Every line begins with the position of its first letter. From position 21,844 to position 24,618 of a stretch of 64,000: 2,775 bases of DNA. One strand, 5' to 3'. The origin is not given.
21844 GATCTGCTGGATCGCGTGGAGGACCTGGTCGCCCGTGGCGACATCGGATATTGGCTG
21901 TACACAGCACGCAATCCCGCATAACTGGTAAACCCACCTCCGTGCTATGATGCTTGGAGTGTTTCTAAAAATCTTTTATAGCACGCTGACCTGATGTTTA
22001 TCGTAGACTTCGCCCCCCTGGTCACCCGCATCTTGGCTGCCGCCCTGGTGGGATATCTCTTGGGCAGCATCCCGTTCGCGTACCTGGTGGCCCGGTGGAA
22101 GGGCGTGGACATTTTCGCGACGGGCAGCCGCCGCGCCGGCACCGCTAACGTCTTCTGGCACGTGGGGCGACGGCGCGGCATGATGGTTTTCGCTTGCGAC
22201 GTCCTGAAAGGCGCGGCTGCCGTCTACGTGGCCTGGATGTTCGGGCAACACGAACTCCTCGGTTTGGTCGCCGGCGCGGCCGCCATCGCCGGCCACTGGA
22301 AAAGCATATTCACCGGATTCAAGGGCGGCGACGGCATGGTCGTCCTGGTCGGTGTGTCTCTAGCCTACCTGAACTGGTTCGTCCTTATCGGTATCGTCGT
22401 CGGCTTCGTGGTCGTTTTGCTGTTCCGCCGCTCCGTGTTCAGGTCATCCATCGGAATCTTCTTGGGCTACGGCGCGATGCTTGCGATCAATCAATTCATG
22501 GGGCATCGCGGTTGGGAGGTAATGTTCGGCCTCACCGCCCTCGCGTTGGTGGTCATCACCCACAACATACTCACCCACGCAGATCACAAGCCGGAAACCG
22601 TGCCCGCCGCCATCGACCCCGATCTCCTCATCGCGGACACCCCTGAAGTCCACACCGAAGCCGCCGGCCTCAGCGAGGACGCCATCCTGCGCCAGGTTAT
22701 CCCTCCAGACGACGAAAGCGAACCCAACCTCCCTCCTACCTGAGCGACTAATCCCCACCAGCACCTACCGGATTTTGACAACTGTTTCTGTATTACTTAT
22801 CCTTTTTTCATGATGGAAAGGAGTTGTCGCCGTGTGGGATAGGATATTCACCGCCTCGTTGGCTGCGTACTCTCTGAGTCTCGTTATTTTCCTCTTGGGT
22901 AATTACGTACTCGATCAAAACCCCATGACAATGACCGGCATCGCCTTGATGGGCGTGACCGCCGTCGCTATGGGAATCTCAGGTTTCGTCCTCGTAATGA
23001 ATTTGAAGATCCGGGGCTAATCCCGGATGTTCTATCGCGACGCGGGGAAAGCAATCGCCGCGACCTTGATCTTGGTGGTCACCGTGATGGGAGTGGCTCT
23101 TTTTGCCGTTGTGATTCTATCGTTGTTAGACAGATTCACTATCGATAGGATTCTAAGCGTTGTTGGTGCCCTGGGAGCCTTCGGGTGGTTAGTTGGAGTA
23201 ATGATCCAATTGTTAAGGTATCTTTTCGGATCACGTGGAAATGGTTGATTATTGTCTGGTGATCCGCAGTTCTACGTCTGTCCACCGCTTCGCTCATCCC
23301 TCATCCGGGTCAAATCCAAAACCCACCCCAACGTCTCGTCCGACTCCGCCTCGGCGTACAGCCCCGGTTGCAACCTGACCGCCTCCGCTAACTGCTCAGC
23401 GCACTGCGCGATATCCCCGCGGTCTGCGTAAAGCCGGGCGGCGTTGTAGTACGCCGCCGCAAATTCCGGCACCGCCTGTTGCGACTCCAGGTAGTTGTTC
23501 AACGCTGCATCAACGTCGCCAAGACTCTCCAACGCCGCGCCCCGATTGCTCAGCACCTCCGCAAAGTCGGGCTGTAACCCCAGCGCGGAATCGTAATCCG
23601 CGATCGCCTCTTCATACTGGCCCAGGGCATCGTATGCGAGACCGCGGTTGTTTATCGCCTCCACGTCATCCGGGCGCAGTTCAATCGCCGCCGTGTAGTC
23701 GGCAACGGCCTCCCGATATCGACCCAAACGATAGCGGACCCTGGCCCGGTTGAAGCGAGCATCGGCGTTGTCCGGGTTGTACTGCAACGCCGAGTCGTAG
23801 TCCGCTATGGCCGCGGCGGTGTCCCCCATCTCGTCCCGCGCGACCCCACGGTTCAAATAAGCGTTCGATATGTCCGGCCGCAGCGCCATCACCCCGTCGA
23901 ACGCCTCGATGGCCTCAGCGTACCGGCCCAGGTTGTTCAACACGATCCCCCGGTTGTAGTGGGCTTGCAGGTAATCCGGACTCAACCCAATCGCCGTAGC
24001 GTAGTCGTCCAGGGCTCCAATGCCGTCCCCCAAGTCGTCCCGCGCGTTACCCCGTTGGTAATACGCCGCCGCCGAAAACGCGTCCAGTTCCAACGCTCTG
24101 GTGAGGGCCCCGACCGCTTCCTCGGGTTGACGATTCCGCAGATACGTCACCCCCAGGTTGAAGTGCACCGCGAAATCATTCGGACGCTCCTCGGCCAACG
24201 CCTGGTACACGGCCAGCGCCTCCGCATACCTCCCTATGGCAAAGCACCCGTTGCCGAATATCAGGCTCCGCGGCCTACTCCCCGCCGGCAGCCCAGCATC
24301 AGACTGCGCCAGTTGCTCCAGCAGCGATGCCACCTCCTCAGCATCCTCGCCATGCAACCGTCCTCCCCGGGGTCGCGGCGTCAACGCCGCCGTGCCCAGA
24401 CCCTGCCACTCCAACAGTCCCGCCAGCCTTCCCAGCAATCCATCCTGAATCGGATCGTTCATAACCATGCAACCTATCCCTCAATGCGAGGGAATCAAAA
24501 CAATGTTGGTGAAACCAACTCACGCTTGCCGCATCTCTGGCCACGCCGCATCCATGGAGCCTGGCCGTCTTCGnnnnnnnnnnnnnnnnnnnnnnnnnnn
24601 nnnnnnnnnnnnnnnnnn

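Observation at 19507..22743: Tes/MJ0619-like multi-cluster radical SAM enzyme + ArsM-like methyltransferase + PlsY: possible membrane-lipid remodelling module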

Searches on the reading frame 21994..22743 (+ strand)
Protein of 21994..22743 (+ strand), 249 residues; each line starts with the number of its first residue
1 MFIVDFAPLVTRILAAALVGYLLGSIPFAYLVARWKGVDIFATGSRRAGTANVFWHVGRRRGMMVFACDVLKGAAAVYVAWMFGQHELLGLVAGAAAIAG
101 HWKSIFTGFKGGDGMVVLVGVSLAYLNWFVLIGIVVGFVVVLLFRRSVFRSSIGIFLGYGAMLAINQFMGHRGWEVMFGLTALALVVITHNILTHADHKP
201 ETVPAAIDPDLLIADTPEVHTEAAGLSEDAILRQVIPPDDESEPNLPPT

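Call 3: search_protein_families(library=pfam, proteins=[window:21994-22743:+], max_evalue=0.01)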
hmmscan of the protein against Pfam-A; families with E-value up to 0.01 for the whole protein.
window:21994-22743:+ (249 aa): 1 family
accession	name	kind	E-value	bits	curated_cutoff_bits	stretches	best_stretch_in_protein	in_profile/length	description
PF02660.20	G3P_acyltransf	-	9.5e-31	107.5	24.1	1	19-190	1-157/164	Glycerol-3-phosphate acyltransferase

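Call 4: search_protein_families(library=ncbifam, proteins=[window:21994-22743:+], max_evalue=0.01)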
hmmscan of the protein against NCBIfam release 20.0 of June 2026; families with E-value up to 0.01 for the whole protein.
window:21994-22743:+ (249 aa): 8 families
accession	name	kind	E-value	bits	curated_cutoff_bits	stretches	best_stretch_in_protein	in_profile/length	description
TIGR00023.1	TIGR00023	equivalog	5.9e-26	91.5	137.2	1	14-187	6-171/196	glycerol-3-phosphate 1-O-acyltransferase PlsY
NF010993.0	PRK14417.1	equivalog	3.7e-25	88.8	249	1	14-203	6-196/232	membrane protein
NF010990.0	PRK14414.1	equivalog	2.1e-21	76.6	261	1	13-160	7-154/210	glycerol-3-phosphate acyltransferase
NF010992.0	PRK14416.1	equivalog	8.8e-18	65.1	222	1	17-175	3-160/207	membrane protein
NF010978.0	PRK14401.1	equivalog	1e-15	58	163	1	14-151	3-136/187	membrane protein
NF010987.0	PRK14411.1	equivalog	2.3e-10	40.6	243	1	14-149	4-140/204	membrane protein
NF010976.0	PRK14399.1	equivalog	8.7e-10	38.9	419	1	13-156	11-161/258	membrane protein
NF001254.0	PRK00220.2-1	equivalog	1.5e-09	38.2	199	1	19-144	12-138/182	glycerol-3-phosphate 1-O-acyltransferase PlsY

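Call 39: search_solved_structures(query=window:21994-22743:+, max_evalue=0.01, show_alignments=1)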
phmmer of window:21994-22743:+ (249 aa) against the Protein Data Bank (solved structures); distinct sequences matched with E-value up to 0.01: 1.
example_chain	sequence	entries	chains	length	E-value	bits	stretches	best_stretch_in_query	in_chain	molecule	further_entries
5xj5_A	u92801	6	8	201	8.3e-15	58.4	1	17-159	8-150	Glycerol-3-phosphate acyltransferase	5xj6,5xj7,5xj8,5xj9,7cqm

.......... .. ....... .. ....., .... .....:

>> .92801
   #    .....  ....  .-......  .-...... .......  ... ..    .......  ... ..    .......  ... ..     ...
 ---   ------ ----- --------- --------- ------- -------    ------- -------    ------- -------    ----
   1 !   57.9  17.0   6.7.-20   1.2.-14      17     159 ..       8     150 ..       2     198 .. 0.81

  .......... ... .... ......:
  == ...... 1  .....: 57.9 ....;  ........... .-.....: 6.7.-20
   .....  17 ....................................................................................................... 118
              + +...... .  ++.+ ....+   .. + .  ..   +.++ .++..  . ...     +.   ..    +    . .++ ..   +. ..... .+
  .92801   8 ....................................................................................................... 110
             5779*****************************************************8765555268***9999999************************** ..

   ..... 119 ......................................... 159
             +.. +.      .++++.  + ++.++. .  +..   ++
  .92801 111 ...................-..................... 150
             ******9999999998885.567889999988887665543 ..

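Call 95: search_solved_structures(query=A5, max_evalue=0.01, show_alignments=1)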
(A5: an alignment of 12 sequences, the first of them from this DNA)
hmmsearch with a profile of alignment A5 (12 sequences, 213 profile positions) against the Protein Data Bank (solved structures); distinct sequences matched with E-value up to 0.01: 1.
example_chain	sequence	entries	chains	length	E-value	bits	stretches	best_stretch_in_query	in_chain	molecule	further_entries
5xj5_A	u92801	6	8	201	7.6e-24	87.8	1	13-164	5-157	Glycerol-3-phosphate acyltransferase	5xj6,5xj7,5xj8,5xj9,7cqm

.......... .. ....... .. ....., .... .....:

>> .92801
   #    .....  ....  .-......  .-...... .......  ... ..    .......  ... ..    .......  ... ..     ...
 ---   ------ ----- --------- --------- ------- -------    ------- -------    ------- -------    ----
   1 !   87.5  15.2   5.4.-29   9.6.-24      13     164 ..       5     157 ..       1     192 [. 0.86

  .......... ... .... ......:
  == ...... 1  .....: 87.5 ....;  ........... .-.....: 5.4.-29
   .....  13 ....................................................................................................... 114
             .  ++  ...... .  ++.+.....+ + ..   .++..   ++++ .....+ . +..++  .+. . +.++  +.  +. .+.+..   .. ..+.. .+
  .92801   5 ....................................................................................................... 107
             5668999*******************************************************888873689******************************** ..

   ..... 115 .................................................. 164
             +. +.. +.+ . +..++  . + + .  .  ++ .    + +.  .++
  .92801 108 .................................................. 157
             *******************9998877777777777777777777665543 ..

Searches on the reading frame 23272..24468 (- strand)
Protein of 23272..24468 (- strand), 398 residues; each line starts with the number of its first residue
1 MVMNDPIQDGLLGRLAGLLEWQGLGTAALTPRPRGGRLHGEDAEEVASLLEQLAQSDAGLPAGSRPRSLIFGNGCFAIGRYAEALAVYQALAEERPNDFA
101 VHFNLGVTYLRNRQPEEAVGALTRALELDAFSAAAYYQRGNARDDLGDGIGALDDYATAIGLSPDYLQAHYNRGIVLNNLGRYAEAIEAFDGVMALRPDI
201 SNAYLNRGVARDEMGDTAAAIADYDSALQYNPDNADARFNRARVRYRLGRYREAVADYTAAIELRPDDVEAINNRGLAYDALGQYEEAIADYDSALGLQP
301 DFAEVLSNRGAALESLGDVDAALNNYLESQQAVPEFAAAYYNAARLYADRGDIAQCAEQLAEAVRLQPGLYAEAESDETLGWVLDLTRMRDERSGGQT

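Call 3: search_protein_families(library=pfam, proteins=[window:23272-24468:-], max_evalue=0.01)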
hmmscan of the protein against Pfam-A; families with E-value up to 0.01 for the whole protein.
window:23272-24468:- (398 aa): 25 families
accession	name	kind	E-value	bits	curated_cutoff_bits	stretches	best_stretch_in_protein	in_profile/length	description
PF00515.34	TPR_1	-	1e-52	174.3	27.8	6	270-302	2-34/34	Tetratricopeptide repeat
PF13414.12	TPR_11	-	9.5e-50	166.5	26.8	6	243-283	2-42/42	TPR repeat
PF07719.23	TPR_2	-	2.5e-48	158.6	27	5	235-268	1-34/34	Tetratricopeptide repeat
PF13181.12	TPR_8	-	1.8e-40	134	25.7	4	270-301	2-33/34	Tetratricopeptide repeat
PF13431.12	TPR_17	-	1.1e-39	131.8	24.4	4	258-290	2-34/34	Tetratricopeptide repeat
PF13432.12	TPR_16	-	4.1e-36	123.4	32.7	5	240-301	2-63/65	Tetratricopeptide repeat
PF14559.12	TPR_19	-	5.7e-25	87.9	25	5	214-268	4-58/68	Tetratricopeptide repeat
PF13424.12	TPR_12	-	7.7e-23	80.9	30.1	6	167-229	3-73/77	Tetratricopeptide repeat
PF13428.12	TPR_14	-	5e-21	73.5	23.5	1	73-106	9-42/44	Tetratricopeptide repeat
PF13174.12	TPR_6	-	8.2e-21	73.6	26.3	0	203-233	2-32/33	Tetratricopeptide repeat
PF13371.12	TPR_9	-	1.6e-20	73.3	35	3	216-270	10-64/73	Tetratricopeptide repeat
PF24575.1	TPR_Slam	-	6.8e-13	49.4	35.2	1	79-118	61-100/104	Surface lipoprotein assembly modifier, N-terminal TPR repeats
PF13176.12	TPR_7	-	6.4e-11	41.9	27.9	0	102-129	2-29/36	Tetratricopeptide repeat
PF14561.12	TPR_20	-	1.1e-09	38.9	25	0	84-153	7-71/90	Tetratricopeptide repeat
PF13429.12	TPR_15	-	5.8e-09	36.2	26.2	0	45-119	198-268/280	Tetratricopeptide repeat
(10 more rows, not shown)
